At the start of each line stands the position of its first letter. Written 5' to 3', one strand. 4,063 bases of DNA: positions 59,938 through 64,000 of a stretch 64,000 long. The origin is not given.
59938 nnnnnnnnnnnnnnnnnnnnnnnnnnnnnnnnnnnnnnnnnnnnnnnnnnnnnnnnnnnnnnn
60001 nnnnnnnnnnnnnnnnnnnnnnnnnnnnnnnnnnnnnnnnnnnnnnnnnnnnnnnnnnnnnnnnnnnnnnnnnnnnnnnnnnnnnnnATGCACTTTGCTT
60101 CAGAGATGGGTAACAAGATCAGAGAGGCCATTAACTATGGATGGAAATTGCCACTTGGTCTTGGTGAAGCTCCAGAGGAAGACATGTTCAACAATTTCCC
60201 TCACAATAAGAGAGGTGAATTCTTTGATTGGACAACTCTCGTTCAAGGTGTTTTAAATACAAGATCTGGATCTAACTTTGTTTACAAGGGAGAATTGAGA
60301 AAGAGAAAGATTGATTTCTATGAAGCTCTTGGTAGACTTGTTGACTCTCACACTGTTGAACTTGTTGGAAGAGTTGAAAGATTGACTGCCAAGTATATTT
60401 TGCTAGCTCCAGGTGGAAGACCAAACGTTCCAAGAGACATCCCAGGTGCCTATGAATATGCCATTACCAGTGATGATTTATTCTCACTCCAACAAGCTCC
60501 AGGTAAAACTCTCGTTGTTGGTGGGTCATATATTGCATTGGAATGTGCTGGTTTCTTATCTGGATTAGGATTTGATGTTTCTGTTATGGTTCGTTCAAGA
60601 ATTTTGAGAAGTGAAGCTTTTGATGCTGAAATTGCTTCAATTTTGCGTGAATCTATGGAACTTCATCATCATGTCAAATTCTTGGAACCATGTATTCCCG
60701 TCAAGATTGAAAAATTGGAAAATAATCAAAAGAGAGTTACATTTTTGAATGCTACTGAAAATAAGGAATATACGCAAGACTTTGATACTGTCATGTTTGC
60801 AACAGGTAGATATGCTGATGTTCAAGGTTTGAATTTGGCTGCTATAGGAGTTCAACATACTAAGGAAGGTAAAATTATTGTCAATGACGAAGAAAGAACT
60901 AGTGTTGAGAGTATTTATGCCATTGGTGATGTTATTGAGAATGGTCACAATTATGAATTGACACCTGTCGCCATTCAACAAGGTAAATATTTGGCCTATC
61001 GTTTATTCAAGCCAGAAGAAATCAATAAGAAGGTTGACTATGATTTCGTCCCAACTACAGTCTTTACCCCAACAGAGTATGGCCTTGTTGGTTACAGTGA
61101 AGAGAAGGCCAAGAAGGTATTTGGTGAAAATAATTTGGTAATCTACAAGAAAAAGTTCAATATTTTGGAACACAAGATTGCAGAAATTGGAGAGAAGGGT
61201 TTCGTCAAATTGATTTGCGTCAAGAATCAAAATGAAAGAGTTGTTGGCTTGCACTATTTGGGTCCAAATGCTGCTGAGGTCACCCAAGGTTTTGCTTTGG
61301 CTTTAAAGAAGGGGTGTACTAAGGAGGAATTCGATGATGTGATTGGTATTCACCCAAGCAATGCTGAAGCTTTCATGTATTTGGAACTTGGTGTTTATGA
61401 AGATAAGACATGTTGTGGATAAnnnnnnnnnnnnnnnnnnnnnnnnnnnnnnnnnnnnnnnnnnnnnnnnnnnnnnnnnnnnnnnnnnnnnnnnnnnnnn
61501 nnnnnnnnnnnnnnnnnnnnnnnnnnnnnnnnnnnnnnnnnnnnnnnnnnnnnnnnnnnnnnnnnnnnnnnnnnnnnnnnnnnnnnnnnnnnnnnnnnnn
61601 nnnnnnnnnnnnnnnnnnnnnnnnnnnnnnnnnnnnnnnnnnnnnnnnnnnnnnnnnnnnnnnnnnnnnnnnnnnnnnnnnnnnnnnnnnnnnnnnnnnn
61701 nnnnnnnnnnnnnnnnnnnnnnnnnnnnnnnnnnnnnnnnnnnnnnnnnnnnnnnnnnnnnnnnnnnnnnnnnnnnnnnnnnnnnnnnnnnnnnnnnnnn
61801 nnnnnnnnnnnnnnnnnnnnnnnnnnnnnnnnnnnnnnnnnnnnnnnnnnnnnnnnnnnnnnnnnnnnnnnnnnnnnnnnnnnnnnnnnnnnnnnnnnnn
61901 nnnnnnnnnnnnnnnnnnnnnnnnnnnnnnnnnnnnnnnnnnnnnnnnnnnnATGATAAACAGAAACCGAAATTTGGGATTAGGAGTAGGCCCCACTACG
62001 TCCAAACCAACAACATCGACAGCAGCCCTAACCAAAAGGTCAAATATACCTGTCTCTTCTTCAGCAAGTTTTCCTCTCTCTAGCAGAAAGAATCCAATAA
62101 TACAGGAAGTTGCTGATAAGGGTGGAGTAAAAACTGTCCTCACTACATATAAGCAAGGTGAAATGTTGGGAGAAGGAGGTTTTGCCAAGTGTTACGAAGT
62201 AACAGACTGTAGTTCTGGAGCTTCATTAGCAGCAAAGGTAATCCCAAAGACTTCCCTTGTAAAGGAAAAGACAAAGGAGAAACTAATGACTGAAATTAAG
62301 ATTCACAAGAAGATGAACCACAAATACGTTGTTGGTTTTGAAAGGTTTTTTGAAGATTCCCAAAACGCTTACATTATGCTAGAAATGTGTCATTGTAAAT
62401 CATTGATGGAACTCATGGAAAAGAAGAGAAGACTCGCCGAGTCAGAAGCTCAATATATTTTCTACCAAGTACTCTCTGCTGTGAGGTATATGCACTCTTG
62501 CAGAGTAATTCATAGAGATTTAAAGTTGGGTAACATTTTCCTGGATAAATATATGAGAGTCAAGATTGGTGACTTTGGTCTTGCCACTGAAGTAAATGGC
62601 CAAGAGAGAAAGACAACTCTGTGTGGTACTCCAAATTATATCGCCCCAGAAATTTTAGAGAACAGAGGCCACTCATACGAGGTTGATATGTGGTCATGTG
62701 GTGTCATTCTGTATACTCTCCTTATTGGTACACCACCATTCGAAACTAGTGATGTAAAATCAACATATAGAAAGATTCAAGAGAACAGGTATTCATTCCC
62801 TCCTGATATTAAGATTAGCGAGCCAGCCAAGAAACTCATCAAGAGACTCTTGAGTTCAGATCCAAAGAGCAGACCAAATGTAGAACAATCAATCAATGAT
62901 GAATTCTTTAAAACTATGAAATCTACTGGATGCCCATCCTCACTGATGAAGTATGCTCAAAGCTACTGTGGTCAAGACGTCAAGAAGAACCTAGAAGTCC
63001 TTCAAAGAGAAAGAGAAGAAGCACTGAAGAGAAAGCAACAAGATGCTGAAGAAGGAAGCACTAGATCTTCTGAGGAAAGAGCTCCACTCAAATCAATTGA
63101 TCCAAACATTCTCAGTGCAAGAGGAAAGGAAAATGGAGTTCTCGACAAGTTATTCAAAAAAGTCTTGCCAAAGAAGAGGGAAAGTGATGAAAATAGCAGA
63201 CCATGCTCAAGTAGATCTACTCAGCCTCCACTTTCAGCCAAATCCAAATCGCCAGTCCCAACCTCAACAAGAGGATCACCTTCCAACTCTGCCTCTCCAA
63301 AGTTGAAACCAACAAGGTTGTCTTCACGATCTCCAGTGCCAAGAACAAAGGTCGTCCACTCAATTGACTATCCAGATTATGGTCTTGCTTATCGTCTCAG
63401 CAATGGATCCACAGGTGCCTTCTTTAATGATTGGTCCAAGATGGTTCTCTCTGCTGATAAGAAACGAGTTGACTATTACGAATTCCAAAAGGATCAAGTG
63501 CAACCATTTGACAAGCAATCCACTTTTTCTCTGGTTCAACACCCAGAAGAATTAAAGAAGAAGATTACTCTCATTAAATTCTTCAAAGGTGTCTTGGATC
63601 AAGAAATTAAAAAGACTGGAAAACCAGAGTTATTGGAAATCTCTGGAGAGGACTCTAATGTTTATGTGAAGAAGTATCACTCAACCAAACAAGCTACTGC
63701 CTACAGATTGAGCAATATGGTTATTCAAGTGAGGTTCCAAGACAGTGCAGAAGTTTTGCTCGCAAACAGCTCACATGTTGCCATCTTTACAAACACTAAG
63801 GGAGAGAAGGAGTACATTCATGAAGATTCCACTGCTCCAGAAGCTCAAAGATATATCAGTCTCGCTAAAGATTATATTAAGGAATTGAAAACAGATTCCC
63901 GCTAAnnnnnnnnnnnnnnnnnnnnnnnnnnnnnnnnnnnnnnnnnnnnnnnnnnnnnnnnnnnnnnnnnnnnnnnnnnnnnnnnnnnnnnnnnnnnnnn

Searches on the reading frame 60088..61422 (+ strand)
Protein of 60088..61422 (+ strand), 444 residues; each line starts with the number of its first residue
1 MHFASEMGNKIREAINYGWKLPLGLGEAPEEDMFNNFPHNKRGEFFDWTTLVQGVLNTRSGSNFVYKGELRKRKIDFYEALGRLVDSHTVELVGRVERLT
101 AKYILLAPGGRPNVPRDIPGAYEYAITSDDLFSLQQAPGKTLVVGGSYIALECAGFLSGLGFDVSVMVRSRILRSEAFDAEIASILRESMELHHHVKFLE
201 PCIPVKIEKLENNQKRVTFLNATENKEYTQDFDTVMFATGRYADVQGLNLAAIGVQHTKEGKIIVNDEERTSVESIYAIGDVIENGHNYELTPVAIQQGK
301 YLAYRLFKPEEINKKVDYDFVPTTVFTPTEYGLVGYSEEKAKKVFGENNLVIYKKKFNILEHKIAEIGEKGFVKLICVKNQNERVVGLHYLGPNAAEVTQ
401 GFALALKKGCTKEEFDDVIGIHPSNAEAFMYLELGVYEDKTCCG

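Call 48: search_protein_families(library=pfam, proteins=[window:60088-61422:+], max_evalue=0.001)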
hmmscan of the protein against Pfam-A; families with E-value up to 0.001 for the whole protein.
window:60088-61422:+ (444 aa): 5 families
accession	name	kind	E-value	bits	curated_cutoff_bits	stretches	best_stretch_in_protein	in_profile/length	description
PF07992.20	Pyr_redox_2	-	2.1e-40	139.4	26.1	1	66-299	67-291/291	Pyridine nucleotide-disulphide oxidoreductase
PF02852.28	Pyr_redox_dim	-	4.6e-27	94.8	25.3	1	321-430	1-107/110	Pyridine nucleotide-disulphide oxidoreductase, dimerisation domain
PF00070.33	Pyr_redox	-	1.3e-15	58.1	22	1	140-218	1-78/82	Pyridine nucleotide-disulphide oxidoreductase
PF13738.12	Pyr_redox_3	-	1.8e-09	37.7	30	1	96-280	120-305/305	Pyridine nucleotide-disulphide oxidoreductase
PF13434.12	Lys_Orn_oxgnase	-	0.00078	19.1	21.3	0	86-157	133-207/339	L-lysine 6-monooxygenase/L-ornithine 5-monooxygenase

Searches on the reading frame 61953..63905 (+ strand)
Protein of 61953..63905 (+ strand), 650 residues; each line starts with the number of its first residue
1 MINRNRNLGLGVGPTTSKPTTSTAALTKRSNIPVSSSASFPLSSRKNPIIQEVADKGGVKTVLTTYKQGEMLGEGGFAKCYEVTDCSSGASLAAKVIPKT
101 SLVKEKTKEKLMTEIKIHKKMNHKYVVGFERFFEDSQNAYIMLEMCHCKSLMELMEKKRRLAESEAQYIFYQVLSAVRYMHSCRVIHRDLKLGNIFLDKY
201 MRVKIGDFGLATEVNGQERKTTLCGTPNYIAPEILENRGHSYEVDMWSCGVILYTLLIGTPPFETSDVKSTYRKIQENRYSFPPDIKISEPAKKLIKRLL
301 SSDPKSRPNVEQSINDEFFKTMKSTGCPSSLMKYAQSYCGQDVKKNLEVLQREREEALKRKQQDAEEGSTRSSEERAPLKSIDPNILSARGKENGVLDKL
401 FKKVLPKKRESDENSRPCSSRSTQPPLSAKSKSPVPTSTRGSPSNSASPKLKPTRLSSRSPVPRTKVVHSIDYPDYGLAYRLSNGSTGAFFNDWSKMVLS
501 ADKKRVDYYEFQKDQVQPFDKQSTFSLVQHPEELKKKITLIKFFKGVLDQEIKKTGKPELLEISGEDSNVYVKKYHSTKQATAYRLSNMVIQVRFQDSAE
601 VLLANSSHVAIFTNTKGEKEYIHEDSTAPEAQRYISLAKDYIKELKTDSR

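Call 48: search_protein_families(library=pfam, proteins=[window:61953-63905:+], max_evalue=0.001)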
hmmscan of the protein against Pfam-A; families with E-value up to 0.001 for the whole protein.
window:61953-63905:+ (650 aa): 6 families
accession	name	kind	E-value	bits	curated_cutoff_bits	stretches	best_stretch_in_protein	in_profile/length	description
PF00069.31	Pkinase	-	7.6e-77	258.7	31.7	1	66-319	1-263/263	Protein kinase domain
PF07714.23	PK_Tyr_Ser-Thr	-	6.5e-39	134.2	23.1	1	68-312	3-253/258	Protein tyrosine and serine/threonine kinase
PF00659.24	POLO_box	-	2e-25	89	23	2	475-538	2-61/61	POLO box duplicated region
PF14531.12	Kinase-like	-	8.1e-09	35.6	25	1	148-307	129-289/289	Kinase-like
PF17667.7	Pkinase_fungal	-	3.2e-05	23.3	24.1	1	170-249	292-379/387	Fungal protein kinase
PF06293.20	Kdo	-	0.00014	21.9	21.3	1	138-199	91-153/207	Lipopolysaccharide kinase (Kdo/WaaP) family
